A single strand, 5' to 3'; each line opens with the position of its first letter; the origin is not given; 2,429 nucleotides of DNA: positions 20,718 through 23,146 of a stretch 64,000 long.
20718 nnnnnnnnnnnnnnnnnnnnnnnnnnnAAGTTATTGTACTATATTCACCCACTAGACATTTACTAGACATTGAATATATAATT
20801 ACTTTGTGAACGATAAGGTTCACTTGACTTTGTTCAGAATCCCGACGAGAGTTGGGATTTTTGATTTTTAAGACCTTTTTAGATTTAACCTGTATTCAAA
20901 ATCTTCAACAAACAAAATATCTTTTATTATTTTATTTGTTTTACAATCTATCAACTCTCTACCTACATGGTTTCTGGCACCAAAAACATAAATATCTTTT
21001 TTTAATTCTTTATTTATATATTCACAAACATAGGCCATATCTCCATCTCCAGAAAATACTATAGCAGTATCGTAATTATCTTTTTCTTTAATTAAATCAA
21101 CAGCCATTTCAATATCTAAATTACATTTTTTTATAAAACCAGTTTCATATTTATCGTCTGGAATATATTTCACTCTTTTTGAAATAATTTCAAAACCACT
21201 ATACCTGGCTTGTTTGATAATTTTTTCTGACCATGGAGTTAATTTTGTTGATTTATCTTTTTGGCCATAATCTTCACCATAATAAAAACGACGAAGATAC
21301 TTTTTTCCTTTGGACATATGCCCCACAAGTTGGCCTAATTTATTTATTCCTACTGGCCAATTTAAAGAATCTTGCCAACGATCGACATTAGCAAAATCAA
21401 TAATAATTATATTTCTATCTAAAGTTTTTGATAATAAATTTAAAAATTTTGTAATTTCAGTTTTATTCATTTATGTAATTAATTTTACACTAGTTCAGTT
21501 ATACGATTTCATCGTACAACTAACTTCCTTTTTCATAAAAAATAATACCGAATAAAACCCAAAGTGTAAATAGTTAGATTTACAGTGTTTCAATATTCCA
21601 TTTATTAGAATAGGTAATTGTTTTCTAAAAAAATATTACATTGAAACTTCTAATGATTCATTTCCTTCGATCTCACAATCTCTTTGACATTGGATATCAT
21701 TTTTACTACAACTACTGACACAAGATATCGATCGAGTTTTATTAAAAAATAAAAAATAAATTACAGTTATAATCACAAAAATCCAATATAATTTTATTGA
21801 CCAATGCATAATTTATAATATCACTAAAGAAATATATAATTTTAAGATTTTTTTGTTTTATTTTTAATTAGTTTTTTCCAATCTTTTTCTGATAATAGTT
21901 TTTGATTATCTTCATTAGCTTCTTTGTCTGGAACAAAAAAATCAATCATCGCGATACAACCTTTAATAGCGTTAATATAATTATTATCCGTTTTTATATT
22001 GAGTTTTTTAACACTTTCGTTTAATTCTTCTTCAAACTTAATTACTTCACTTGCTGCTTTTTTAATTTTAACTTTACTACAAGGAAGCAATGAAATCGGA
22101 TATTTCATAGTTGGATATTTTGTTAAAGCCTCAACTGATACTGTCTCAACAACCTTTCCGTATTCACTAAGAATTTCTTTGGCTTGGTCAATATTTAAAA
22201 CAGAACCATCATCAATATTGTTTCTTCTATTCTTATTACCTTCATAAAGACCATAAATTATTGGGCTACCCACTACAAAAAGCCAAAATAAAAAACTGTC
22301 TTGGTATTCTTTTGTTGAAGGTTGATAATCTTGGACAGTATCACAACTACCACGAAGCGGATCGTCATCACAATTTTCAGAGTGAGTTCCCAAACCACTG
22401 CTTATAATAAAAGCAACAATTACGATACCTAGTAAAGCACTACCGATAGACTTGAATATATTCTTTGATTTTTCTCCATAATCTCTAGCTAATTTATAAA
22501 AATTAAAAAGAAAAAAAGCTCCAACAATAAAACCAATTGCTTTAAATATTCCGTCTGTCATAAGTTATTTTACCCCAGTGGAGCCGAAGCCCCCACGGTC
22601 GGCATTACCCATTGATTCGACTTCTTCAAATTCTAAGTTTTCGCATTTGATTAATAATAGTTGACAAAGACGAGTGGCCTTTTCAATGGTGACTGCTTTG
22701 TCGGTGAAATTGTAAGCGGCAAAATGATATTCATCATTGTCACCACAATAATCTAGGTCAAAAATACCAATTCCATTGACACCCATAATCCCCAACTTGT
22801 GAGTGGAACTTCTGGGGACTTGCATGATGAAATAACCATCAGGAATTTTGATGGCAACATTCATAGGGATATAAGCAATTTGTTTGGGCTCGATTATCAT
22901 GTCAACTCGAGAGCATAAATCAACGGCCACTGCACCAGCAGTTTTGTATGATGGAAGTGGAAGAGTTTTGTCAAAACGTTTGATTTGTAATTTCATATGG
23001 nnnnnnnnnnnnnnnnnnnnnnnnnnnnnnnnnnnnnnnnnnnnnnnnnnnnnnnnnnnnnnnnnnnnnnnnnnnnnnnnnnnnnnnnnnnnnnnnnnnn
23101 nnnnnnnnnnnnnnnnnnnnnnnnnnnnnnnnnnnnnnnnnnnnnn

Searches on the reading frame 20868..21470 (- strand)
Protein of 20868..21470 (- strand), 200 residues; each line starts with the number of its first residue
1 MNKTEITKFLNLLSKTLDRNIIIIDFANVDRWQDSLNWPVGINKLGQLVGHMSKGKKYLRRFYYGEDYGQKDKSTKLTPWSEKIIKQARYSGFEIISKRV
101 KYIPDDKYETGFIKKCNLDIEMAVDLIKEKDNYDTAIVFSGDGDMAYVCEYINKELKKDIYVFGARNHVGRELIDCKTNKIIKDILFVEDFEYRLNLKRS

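Call 43: search_protein_families(library=pfam, proteins=[window:20868-21470:-], max_evalue=0.0001)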
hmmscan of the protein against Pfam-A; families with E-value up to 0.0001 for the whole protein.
window:20868-21470:- (200 aa): 1 family
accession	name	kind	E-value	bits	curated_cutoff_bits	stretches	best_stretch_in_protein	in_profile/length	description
PF01936.24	NYN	-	4.4e-17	63.4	24.2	1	22-178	4-139/145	NYN domain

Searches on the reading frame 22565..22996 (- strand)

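Call 76: search_protein_families(library=pfam, proteins=[window:22565-22996:-], max_evalue=0.001)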
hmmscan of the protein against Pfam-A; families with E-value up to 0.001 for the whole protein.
window:22565-22996:- (143 aa): 2 families
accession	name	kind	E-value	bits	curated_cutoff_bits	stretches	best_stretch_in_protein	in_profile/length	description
PF00692.24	dUTPase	-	6.5e-22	78.1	22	1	13-141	4-129/129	dUTPase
PF22769.1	DCD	-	1.3e-06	29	27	1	32-116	70-151/153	dCTP deaminase-like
